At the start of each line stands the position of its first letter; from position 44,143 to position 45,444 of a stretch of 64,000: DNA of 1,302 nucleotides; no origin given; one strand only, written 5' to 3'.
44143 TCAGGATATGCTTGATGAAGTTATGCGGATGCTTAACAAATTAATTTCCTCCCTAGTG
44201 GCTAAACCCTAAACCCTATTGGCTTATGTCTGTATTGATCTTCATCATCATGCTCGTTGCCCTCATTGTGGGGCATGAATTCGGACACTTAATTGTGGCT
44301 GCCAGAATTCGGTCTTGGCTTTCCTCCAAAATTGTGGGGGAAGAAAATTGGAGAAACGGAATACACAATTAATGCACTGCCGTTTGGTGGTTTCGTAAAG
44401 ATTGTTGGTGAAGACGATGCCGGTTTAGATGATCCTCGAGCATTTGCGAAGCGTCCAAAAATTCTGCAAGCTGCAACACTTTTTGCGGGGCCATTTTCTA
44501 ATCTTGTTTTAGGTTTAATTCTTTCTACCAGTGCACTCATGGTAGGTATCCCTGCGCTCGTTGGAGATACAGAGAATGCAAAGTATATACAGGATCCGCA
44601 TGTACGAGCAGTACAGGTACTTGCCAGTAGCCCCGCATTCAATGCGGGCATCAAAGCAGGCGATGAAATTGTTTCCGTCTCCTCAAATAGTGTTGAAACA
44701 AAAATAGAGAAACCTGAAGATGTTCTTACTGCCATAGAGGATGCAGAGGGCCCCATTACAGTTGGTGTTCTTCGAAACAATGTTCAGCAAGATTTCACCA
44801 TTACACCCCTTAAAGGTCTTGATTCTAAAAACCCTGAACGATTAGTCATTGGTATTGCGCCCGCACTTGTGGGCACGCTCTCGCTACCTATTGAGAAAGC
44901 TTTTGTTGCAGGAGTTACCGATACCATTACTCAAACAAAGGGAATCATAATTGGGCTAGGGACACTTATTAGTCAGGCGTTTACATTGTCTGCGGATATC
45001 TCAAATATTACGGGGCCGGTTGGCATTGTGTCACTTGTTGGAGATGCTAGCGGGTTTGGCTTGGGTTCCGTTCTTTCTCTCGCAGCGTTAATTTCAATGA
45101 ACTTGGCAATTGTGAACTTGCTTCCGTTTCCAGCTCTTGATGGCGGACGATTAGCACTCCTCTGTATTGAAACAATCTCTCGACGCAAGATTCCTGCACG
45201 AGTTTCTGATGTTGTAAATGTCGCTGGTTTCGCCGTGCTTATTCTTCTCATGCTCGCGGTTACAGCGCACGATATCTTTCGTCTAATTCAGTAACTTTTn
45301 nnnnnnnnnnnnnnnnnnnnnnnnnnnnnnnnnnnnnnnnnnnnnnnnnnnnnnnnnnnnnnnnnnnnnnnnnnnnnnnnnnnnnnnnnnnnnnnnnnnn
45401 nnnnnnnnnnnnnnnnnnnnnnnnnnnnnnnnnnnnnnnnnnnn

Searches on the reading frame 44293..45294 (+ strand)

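Call 7: search_protein_families(library=ncbifam, proteins=[window:44293-45294:+])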
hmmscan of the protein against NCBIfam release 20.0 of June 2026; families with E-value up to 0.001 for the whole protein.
window:44293-45294:+ (333 aa): 8 families
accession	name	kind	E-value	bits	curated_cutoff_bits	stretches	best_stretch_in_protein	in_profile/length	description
TIGR00054.1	TIGR00054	equivalog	7.2e-51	173.4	147.55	2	108-332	208-420/421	RIP metalloprotease RseP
NF008046.0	PRK10779.1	equivalog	3.6e-30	105.4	477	2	107-328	227-447/450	sigma E protease regulator RseP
TIGR02037.1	degP_htrA_DO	subfamily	2.2e-05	23.6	416.2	1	107-171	264-326/434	Do family serine endopeptidase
TIGR00225.1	prc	subfamily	3.6e-05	23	218.6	1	82-169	49-130/335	C-terminal processing peptidase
NF045589.1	Cterm_S41_CtpB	exception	0.00021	20.1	633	1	104-163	132-190/416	carboxyl-terminal processing protease CtpB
NF041521.1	HhoA_HhoB_HtrA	equivalog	0.0003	20.2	450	1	102-172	263-331/335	HhoA/HhoB/HtrA family serine endopeptidase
NF040960.1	MamE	equivalog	0.00052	18.7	800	1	103-171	468-534/659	magnetosome formation protease MamE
NF007526.1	PRK10139.1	equivalog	0.00055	18.7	756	1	108-194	297-378/456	serine endoprotease DegQ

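Call 8: search_protein_families(library=pfam, proteins=[window:44293-45294:+])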
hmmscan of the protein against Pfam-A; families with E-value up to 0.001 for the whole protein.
window:44293-45294:+ (333 aa): 3 families
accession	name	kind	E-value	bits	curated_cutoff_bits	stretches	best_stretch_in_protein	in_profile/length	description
PF02163.28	Peptidase_M50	-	2.4e-42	145.2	27.2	1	5-319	30-221/221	Peptidase family M50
PF13180.12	PDZ_2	-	7.6e-07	29.8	27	1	101-170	11-78/80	PDZ domain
PF17820.7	PDZ_6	-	3.3e-05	24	27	1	108-160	4-53/54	PDZ domain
